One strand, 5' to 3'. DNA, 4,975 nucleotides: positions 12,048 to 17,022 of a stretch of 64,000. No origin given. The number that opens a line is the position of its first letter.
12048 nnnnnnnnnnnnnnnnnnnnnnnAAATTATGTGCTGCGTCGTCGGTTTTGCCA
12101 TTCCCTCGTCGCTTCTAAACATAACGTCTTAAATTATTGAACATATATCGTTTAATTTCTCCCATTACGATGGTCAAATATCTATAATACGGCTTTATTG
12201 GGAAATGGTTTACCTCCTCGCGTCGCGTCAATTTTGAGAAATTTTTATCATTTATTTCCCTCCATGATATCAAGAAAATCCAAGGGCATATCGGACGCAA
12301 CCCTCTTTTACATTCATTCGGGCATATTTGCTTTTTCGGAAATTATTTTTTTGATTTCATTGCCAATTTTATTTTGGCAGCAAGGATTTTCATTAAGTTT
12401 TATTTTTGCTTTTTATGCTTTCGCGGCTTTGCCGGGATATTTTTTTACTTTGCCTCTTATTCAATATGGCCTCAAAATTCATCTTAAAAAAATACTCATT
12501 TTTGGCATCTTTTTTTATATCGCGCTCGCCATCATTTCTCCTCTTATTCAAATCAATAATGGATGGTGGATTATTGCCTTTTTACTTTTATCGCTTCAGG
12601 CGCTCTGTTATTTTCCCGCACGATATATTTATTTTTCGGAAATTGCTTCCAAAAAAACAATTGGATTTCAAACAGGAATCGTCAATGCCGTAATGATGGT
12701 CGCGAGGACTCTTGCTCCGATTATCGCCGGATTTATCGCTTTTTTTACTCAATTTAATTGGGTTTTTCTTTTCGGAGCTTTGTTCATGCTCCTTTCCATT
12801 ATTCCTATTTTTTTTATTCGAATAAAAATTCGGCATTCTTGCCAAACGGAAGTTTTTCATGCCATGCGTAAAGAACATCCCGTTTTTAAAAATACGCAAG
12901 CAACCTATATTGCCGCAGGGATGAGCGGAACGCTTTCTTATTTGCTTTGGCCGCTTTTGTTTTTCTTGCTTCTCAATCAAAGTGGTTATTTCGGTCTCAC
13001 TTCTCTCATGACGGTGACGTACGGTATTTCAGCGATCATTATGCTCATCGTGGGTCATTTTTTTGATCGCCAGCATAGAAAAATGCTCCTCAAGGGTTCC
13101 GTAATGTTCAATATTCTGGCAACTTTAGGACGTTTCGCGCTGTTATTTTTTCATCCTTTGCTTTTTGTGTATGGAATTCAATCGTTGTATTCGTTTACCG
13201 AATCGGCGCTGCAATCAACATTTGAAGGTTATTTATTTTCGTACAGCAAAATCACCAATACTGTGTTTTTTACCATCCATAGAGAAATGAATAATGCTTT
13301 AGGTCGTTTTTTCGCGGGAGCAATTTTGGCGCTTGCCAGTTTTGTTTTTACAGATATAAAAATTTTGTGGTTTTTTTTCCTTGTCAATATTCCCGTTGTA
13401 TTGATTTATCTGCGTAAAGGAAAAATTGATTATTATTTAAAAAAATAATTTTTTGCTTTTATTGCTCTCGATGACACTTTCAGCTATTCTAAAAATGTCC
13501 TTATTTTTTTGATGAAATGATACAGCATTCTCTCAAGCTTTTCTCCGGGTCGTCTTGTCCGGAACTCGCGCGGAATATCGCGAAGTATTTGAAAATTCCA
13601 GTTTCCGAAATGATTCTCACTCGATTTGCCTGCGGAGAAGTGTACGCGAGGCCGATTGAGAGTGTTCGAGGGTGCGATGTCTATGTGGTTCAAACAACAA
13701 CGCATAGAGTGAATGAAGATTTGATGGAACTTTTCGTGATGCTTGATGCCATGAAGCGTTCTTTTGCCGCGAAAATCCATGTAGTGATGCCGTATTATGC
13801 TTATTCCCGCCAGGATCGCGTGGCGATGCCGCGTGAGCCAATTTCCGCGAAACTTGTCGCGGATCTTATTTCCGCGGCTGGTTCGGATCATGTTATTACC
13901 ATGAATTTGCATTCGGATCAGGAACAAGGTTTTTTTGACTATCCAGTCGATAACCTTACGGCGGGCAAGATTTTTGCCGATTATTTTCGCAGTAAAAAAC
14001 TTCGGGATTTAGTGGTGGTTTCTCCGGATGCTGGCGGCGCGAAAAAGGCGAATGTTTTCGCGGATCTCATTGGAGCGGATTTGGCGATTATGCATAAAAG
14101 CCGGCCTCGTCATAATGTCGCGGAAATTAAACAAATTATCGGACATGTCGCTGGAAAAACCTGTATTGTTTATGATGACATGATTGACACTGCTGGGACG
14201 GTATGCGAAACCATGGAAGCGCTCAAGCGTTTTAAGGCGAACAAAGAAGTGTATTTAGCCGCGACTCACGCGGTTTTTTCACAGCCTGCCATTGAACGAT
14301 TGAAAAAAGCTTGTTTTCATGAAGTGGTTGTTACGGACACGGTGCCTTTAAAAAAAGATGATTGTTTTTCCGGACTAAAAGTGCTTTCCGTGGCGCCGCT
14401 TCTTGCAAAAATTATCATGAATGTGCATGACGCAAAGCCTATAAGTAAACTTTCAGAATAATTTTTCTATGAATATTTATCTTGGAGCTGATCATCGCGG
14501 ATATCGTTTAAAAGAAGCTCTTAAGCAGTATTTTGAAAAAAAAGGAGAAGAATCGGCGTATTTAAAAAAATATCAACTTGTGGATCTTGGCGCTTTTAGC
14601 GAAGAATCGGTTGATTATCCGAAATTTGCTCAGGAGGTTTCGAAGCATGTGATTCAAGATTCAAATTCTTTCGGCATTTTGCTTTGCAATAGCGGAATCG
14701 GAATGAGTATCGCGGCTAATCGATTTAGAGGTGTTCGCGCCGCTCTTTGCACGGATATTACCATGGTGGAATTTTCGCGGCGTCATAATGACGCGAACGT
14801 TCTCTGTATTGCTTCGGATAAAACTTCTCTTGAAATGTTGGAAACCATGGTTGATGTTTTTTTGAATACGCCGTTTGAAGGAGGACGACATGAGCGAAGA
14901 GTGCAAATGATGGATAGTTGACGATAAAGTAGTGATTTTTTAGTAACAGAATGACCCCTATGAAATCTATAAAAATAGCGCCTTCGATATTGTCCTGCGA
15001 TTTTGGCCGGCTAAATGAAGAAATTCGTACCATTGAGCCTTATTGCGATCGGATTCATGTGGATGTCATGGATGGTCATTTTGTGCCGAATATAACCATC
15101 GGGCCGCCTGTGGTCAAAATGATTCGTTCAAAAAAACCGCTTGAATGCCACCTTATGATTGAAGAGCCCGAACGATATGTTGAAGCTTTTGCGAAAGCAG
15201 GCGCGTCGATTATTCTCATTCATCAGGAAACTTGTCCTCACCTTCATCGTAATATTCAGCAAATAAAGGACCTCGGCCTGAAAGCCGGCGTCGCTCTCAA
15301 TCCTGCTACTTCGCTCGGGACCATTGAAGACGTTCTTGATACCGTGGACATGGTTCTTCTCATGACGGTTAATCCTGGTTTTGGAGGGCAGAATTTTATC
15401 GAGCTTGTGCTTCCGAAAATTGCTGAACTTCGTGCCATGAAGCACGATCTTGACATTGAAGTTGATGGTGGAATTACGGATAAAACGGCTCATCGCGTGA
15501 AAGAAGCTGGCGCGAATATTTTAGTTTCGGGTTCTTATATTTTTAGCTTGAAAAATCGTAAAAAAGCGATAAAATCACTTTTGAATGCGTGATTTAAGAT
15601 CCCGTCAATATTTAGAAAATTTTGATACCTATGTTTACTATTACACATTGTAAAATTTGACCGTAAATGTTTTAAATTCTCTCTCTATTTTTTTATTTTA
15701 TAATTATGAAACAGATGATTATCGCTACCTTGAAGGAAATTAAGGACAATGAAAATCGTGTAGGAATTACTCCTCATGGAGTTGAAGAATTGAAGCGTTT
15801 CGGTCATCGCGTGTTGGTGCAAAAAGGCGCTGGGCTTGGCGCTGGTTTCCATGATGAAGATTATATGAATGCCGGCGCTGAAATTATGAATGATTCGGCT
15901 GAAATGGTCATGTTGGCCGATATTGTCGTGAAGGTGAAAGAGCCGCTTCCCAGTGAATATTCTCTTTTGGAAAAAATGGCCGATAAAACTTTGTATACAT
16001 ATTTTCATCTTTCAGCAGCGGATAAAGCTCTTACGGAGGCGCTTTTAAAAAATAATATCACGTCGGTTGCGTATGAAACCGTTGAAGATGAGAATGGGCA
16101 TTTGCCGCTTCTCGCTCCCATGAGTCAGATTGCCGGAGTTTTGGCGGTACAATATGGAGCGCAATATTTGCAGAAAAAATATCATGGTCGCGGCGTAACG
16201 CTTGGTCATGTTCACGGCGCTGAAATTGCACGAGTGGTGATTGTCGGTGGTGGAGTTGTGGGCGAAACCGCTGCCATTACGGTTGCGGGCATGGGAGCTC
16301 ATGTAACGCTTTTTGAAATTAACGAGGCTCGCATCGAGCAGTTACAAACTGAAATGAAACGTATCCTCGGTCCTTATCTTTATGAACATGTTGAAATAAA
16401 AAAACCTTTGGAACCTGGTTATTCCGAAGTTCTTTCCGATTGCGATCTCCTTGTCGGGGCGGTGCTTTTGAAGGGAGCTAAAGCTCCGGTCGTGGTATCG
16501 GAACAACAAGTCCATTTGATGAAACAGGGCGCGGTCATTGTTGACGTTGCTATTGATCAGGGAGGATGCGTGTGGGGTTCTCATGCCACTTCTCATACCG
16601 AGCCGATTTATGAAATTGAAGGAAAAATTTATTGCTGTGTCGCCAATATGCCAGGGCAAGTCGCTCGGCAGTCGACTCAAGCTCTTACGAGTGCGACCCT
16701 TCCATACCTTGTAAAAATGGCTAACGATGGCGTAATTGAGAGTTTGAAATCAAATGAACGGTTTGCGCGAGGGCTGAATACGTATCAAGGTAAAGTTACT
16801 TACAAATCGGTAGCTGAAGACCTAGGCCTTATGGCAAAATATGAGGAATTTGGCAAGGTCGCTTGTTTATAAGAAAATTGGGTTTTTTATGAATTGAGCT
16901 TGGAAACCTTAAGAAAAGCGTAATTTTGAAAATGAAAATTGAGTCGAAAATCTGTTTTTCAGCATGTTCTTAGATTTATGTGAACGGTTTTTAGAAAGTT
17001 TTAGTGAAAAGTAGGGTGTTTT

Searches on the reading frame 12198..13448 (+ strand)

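Call 69: search_protein_families(library=pfam, proteins=[window:12198-13448:+], max_evalue=0.00001)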
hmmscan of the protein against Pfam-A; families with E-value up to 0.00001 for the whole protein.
window:12198-13448:+ (416 aa): 1 family
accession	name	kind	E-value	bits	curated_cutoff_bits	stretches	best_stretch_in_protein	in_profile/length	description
PF07690.21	MFS_1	-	1.9e-17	63.6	33.4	1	42-353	6-328/347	Major Facilitator Superfamily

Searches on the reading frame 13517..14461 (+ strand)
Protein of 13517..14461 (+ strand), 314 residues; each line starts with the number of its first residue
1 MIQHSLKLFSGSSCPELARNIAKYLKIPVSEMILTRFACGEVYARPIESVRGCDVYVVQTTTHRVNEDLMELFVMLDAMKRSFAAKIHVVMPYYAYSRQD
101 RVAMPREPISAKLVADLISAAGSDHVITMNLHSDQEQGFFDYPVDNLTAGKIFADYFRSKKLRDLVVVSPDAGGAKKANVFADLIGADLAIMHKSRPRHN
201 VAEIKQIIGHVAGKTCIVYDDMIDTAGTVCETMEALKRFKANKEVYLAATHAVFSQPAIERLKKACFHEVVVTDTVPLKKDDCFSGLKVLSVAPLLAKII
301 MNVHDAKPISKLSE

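Call 69: search_protein_families(library=pfam, proteins=[window:13517-14461:+], max_evalue=0.00001)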
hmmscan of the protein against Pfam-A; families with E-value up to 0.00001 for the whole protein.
window:13517-14461:+ (314 aa): 3 families
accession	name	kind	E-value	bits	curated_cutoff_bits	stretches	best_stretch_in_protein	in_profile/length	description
PF13793.12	Pribosyltran_N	-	1.2e-44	151.4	25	1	6-122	1-117/117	N-terminal domain of ribose phosphate pyrophosphokinase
PF14572.12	Pribosyl_synth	-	2.9e-19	70.2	27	1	206-312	76-182/184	Phosphoribosyl synthetase-associated domain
PF00156.33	Pribosyltran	-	1.2e-12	47.8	26.3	1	150-265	16-135/158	Phosphoribosyl transferase domain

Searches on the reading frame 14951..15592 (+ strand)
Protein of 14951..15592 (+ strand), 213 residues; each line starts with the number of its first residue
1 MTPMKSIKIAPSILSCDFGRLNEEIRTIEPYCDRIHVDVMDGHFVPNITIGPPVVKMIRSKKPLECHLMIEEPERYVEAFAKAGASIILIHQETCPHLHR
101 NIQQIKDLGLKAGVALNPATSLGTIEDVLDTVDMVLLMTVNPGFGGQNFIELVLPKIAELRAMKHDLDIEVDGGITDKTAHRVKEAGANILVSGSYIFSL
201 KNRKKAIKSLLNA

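Call 69: search_protein_families(library=pfam, proteins=[window:14951-15592:+], max_evalue=0.00001)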
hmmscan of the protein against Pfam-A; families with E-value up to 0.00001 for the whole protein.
window:14951-15592:+ (213 aa): 1 family
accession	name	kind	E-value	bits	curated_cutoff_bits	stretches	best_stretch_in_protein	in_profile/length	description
PF00834.25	Ribul_P_3_epim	-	2.4e-77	259.3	21.1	1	8-198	1-198/198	Ribulose-phosphate 3 epimerase family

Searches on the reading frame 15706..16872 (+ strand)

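Call 69: search_protein_families(library=pfam, proteins=[window:15706-16872:+], max_evalue=0.00001)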
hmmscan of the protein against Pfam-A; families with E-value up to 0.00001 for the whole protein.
window:15706-16872:+ (388 aa): 3 families
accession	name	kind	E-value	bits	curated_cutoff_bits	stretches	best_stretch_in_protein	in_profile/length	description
PF01262.27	AlaDh_PNT_C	-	2.1e-66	223.9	23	1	147-367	1-214/214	Alanine dehydrogenase/PNT, C-terminal domain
PF05222.21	AlaDh_PNT_N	-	8e-43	146.4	30.4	1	9-143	3-136/136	Alanine dehydrogenase/PNT, N-terminal domain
PF07992.20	Pyr_redox_2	-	5.9e-06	26.3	26.1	0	170-232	142-199/291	Pyridine nucleotide-disulphide oxidoreductase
